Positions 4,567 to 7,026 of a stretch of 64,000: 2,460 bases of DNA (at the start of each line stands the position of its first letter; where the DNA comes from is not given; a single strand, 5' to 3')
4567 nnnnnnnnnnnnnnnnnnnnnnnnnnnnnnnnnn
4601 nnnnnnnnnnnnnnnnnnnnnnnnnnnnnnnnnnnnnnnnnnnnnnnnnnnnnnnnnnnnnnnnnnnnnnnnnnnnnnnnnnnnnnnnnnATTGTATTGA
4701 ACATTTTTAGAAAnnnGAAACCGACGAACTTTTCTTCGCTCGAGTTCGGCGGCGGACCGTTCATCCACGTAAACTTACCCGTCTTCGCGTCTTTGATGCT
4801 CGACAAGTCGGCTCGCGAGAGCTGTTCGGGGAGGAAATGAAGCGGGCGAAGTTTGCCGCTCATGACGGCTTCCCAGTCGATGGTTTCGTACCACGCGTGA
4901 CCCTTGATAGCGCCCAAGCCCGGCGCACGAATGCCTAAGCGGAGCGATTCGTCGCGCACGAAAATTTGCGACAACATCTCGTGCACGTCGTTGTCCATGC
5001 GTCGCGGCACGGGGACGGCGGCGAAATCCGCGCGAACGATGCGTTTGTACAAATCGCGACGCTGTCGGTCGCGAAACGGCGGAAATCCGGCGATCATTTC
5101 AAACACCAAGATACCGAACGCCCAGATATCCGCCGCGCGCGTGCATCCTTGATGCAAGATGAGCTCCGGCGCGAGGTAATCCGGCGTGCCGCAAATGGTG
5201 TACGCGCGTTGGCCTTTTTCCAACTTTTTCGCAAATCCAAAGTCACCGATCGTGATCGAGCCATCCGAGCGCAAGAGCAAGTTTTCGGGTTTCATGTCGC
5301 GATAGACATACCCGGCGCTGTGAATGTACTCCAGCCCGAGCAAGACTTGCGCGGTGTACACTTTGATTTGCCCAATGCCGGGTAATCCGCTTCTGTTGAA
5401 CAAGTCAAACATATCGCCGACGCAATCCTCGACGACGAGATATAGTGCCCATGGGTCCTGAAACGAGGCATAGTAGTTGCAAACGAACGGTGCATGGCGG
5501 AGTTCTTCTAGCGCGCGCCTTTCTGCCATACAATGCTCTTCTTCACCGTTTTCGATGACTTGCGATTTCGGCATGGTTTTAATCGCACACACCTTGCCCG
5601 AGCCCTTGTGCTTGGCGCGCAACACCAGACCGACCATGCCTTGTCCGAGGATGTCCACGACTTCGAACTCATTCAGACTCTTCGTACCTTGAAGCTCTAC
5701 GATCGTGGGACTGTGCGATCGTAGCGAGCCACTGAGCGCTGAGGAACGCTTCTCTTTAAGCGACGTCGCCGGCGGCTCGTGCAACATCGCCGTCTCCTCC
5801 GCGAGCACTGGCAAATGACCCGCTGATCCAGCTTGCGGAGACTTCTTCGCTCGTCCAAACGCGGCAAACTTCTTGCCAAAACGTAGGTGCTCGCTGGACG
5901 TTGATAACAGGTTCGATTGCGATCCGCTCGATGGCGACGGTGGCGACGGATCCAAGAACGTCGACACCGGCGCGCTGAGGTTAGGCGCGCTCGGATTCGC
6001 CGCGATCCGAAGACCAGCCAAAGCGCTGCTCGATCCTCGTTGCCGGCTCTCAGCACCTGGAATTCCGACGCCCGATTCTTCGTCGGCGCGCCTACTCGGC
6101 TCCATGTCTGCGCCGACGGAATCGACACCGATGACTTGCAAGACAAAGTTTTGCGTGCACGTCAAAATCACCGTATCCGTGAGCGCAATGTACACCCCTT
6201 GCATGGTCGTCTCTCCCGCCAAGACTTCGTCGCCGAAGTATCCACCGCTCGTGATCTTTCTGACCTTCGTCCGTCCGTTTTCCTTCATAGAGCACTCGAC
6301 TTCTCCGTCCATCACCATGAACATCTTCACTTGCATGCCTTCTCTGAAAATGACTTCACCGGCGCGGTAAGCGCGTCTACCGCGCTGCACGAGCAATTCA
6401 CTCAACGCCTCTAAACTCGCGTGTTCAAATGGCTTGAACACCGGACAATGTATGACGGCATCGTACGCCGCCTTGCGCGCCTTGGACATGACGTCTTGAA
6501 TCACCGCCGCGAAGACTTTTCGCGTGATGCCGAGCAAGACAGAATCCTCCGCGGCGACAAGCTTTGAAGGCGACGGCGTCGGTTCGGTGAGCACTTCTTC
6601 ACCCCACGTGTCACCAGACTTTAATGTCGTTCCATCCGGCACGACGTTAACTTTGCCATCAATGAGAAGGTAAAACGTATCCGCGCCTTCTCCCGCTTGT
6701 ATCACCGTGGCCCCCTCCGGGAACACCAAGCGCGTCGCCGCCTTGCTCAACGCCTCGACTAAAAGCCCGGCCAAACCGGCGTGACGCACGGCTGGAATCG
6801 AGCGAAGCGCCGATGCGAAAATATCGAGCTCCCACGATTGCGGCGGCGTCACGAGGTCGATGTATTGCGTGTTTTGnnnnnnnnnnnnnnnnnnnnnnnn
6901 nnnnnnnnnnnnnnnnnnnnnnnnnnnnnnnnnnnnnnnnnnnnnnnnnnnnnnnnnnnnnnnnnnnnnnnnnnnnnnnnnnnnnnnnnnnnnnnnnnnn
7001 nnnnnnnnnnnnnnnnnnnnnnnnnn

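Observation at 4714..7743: AGC kinase fused to two ACT domains and two cyclic-nucleotide-binding domains (ACT-ACT-CNB-CNB-kinase)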

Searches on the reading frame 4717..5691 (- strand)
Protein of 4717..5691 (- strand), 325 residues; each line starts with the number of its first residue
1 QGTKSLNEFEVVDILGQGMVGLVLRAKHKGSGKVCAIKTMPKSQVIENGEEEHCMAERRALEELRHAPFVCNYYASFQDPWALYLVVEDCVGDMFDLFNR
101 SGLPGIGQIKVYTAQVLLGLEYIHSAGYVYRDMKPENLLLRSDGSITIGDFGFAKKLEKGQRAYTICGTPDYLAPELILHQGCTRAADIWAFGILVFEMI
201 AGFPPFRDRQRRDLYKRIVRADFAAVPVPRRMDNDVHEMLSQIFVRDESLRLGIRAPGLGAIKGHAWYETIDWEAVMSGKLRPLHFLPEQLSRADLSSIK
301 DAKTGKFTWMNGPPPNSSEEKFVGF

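Call 7: search_protein_families(library=pfam, proteins=[window:4717-5691:-], max_evalue=0.1)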
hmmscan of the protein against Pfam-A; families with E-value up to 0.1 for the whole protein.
seq(325 aa): 4 families
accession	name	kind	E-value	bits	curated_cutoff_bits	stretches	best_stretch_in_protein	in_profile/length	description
PF00069.31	Pkinase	-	2.1e-59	201.5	31.7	1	9-255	1-255/263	Protein kinase domain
PF07714.23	PK_Tyr_Ser-Thr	-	1.2e-29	103.8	23.1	1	11-252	3-249/258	Protein tyrosine and serine/threonine kinase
PF03109.22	ABC1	-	0.00055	19.6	22.9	1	110-163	170-223/244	ABC1 atypical kinase-like domain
PF14531.12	Kinase-like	-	0.022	14.5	25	1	113-201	151-246/289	Kinase-like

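Call 21: search_solved_structures(query=window:4717-5688:-, max_evalue=1e-40, show_alignments=1)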
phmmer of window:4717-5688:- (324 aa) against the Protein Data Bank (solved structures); distinct sequences matched with E-value up to 1e-40: 149 (the best 60 are shown).
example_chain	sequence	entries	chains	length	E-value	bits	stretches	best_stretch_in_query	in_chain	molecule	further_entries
2gu8_A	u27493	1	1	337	3.5e-62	213.4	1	2-301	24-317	CAMP-dependent protein kinase, alpha-catalytic subunit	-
7e11_A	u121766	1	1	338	3.5e-62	213.4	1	2-301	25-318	cAMP-dependent protein kinase catalytic subunit alpha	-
6mm5_E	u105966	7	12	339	3.6e-62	213.4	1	2-301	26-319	cAMP-dependent protein kinase catalytic subunit alpha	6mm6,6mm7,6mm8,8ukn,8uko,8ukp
4o21_A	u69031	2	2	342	3.7e-62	213.3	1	2-301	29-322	cAMP-dependent protein kinase catalytic subunit alpha | cAMP-dependent protein kinase catalytic subunit alpha.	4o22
5n23_A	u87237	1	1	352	3.7e-62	213.3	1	2-301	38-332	cAMP-dependent protein kinase catalytic subunit alpha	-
3pvb_A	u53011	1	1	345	3.8e-62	213.3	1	2-301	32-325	cAMP-dependent protein kinase catalytic subunit alpha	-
1apm_E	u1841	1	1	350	4e-62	213.2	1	2-301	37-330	cAMP-DEPENDENT PROTEIN KINASE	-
1atp_E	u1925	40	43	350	4e-62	213.2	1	2-301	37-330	cAMP-DEPENDENT PROTEIN KINASE | cAMP-dependent protein kinase, alpha-catalytic subunit | AMP-DEPENDENT PROTEIN KINASE, ALPHA-CATALYTIC SUBUNIT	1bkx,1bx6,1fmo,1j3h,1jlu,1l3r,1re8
4dfx_E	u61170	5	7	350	4e-62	213.2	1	2-301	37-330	cAMP-dependent protein kinase catalytic subunit alpha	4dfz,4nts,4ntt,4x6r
2erz_E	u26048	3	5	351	4e-62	213.2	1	2-301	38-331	cAMP-dependent protein kinase, alpha-catalytic subunit | cAMP-dependent protein kinase catalytic subunit alpha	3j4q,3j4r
7e0z_A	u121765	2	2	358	4.1e-62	213.2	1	2-301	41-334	cAMP-dependent protein kinase catalytic subunit alpha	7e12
4iac_A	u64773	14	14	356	4.2e-62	213.1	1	2-301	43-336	cAMP-dependent protein kinase catalytic subunit alpha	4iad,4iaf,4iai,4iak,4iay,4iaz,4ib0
3x2u_A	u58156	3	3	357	4.3e-62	213.1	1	2-301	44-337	cAMP-dependent protein kinase catalytic subunit alpha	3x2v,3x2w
4dg3_E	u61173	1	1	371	4.4e-62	213.1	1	2-301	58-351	cAMP-dependent protein kinase catalytic subunit alpha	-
2qur_A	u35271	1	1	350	4.9e-62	212.9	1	2-300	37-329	cAMP-dependent protein kinase, alpha-catalytic subunit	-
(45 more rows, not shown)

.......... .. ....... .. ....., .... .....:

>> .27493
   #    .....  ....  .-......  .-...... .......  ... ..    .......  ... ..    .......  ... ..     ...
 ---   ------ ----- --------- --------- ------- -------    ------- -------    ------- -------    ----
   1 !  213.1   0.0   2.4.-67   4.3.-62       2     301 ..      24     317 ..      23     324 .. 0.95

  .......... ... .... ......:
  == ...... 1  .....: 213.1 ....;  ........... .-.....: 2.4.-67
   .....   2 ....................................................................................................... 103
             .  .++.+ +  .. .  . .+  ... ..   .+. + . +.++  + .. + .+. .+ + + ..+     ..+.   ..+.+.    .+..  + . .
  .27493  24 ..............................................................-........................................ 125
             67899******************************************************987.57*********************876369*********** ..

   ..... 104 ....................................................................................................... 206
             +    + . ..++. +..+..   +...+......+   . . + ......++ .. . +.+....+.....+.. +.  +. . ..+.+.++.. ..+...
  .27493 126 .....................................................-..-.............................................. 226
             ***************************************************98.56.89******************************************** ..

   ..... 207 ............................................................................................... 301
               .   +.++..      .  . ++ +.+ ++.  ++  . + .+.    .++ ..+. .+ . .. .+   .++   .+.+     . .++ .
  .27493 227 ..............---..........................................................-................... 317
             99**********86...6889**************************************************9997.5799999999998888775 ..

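Call 40: find_homologous_proteins(query=window:4717-5688:-, max_evalue=1e-40)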
Query window:4717-5688:- (324 aa): 586 proteins with E <= 1e-40 among 2634 candidates; the best 120 are listed.
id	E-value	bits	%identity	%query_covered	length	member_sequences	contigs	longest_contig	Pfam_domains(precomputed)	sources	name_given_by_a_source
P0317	2.4e-220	748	100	100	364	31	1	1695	PF07714.24,PF00069.32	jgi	jgi:serine/threonine protein kinase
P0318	4.7e-72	261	56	63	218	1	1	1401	PF07714.24,PF00069.32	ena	-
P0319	6.8e-69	250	34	86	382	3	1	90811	PF07714.24,PF00069.32,PF14531.13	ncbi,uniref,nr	ncbi:cAMP-dependent protein kinase catalytic subunit PRKX-like isoform X1 [Ruditapes philippinarum]|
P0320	3.4e-66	241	72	50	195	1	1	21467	PF00069.32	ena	-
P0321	3.5e-64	235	42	87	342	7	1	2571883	PF07714.24,PF00069.32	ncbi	ncbi:TPA: hypothetical protein ACH3X3_009153 [Trebouxia sp. C0006]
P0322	1.1e-63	233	42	85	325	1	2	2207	PF07714.24,PF00069.32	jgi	-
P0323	2.6e-63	232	43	84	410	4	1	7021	PF07714.24,PF00069.32,PF03109.23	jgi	-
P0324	2.8e-63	232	42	88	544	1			PF07714.24,PF00069.32,PF00027.36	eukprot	eukprot:jgi/Mesvir1/24525/Mv21866-RA.1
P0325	5.3e-63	231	40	86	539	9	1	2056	PF07714.24,PF00069.32,PF14531.13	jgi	jgi:p70 ribosomal S6 kinase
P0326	5.4e-63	231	38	100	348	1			PF07714.24,PF00069.32,PF03109.23,PF14531.13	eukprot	eukprot:jgi/Mesvir1/24766/Mv22022-RA.1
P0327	1.6e-62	229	40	92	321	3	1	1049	PF07714.24,PF00069.32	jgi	-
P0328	1.7e-62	229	37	95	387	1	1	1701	PF07714.24,PF00069.32,PF14531.13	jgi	jgi:p70 ribosomal S6 kinase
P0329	4.1e-62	228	43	84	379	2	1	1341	PF07714.24,PF00069.32,PF03109.23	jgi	-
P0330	8.6e-62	227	41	86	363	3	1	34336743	PF07714.24,PF00069.32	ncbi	ncbi:unnamed protein product [Calypogeia fissa]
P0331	4.2e-61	225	39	86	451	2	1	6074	PF07714.24,PF00069.32,PF14531.13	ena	-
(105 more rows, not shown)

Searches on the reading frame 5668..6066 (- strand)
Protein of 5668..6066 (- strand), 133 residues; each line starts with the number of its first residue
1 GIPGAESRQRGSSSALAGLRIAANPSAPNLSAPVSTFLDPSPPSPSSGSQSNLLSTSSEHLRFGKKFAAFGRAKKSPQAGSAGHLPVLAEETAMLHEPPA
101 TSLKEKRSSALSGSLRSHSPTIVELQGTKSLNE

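Call 7: search_protein_families(library=pfam, proteins=[window:5668-6066:-], max_evalue=0.1)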
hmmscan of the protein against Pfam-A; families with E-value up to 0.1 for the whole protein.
seq(133 aa): 0 families

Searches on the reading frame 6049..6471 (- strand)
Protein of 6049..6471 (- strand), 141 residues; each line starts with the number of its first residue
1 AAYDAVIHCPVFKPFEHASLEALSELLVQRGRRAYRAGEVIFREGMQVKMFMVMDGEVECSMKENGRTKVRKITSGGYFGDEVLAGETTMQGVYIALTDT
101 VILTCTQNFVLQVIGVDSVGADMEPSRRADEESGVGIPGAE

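Call 7: search_protein_families(library=pfam, proteins=[window:6049-6471:-], max_evalue=0.1)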
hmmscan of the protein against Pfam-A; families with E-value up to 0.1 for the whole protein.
seq(141 aa): 1 family
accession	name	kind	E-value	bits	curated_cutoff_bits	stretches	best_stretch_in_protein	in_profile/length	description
PF00027.35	cNMP_binding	-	2.4e-11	43.9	27.5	1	33-114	2-86/89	Cyclic nucleotide-binding domain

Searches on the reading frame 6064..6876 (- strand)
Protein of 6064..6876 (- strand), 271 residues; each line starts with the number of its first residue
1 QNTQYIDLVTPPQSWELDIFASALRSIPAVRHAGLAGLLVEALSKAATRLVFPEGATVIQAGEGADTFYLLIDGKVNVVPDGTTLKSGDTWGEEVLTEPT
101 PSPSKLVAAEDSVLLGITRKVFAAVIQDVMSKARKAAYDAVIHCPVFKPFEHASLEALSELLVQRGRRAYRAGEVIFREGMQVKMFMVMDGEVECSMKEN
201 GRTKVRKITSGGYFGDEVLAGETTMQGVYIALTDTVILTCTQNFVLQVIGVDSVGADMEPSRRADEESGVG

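Call 13: search_solved_structures(query=window:6064-6876:-, max_evalue=0.001, show_alignments=4)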
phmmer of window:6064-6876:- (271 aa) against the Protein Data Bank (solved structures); distinct sequences matched with E-value up to 0.001: 52.
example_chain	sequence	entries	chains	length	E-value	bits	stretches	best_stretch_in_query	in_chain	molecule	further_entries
5ezr_A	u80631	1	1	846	9.7e-23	84.1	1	44-259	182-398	cGMP-dependent protein kinase, putative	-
4rz7_A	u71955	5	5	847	9.7e-23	84.1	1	44-259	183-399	cGMP-dependent protein kinase, putative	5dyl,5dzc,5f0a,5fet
9p74_A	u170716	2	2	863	1e-22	84.1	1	44-259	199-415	cGMP-dependent protein kinase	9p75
5dyk_A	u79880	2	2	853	1.6e-22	83.5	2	46-256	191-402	CGMP-dependent protein kinase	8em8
3of1_A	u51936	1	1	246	1.3e-14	57.5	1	52-249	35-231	cAMP-dependent protein kinase regulatory subunit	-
5kbf_A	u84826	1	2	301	2.1e-14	56.8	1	54-219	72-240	CAMP-dependent protein kinase regulatory subunit, putative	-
1cx4_A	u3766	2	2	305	1.5e-09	40.9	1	51-216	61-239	CAMP-DEPENDENT PROTEIN KINASE REGULATORY SUBUNIT TYPE II BETA | cAMP-dependent protein kinase type II-beta regulatory subunit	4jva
3tnp_B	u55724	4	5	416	1.7e-09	40.7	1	51-207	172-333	cAMP-dependent protein kinase type II-beta regulatory subunit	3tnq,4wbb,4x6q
6wjf_C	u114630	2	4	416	3.2e-09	39.8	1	51-216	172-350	cAMP-dependent protein kinase type II-beta regulatory subunit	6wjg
2qvs_B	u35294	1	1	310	4.2e-08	36.2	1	55-207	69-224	cAMP-dependent protein kinase type II-alpha regulatory subunit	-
3j4q_B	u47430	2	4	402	6.6e-08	35.5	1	56-207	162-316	cAMP-dependent protein kinase type II-alpha regulatory subunit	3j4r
9d2f_b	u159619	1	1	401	7.9e-08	35.3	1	56-207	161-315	cAMP-dependent protein kinase type II-alpha regulatory subunit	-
3shr_A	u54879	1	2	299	2.3e-07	33.7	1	54-255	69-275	cGMP-dependent protein kinase 1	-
4din_B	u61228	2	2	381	3.4e-07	33.2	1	54-136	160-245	cAMP-dependent protein kinase type I-beta regulatory subunit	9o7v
4z07_A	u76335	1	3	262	5.4e-07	32.5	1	52-254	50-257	cGMP-dependent protein kinase 1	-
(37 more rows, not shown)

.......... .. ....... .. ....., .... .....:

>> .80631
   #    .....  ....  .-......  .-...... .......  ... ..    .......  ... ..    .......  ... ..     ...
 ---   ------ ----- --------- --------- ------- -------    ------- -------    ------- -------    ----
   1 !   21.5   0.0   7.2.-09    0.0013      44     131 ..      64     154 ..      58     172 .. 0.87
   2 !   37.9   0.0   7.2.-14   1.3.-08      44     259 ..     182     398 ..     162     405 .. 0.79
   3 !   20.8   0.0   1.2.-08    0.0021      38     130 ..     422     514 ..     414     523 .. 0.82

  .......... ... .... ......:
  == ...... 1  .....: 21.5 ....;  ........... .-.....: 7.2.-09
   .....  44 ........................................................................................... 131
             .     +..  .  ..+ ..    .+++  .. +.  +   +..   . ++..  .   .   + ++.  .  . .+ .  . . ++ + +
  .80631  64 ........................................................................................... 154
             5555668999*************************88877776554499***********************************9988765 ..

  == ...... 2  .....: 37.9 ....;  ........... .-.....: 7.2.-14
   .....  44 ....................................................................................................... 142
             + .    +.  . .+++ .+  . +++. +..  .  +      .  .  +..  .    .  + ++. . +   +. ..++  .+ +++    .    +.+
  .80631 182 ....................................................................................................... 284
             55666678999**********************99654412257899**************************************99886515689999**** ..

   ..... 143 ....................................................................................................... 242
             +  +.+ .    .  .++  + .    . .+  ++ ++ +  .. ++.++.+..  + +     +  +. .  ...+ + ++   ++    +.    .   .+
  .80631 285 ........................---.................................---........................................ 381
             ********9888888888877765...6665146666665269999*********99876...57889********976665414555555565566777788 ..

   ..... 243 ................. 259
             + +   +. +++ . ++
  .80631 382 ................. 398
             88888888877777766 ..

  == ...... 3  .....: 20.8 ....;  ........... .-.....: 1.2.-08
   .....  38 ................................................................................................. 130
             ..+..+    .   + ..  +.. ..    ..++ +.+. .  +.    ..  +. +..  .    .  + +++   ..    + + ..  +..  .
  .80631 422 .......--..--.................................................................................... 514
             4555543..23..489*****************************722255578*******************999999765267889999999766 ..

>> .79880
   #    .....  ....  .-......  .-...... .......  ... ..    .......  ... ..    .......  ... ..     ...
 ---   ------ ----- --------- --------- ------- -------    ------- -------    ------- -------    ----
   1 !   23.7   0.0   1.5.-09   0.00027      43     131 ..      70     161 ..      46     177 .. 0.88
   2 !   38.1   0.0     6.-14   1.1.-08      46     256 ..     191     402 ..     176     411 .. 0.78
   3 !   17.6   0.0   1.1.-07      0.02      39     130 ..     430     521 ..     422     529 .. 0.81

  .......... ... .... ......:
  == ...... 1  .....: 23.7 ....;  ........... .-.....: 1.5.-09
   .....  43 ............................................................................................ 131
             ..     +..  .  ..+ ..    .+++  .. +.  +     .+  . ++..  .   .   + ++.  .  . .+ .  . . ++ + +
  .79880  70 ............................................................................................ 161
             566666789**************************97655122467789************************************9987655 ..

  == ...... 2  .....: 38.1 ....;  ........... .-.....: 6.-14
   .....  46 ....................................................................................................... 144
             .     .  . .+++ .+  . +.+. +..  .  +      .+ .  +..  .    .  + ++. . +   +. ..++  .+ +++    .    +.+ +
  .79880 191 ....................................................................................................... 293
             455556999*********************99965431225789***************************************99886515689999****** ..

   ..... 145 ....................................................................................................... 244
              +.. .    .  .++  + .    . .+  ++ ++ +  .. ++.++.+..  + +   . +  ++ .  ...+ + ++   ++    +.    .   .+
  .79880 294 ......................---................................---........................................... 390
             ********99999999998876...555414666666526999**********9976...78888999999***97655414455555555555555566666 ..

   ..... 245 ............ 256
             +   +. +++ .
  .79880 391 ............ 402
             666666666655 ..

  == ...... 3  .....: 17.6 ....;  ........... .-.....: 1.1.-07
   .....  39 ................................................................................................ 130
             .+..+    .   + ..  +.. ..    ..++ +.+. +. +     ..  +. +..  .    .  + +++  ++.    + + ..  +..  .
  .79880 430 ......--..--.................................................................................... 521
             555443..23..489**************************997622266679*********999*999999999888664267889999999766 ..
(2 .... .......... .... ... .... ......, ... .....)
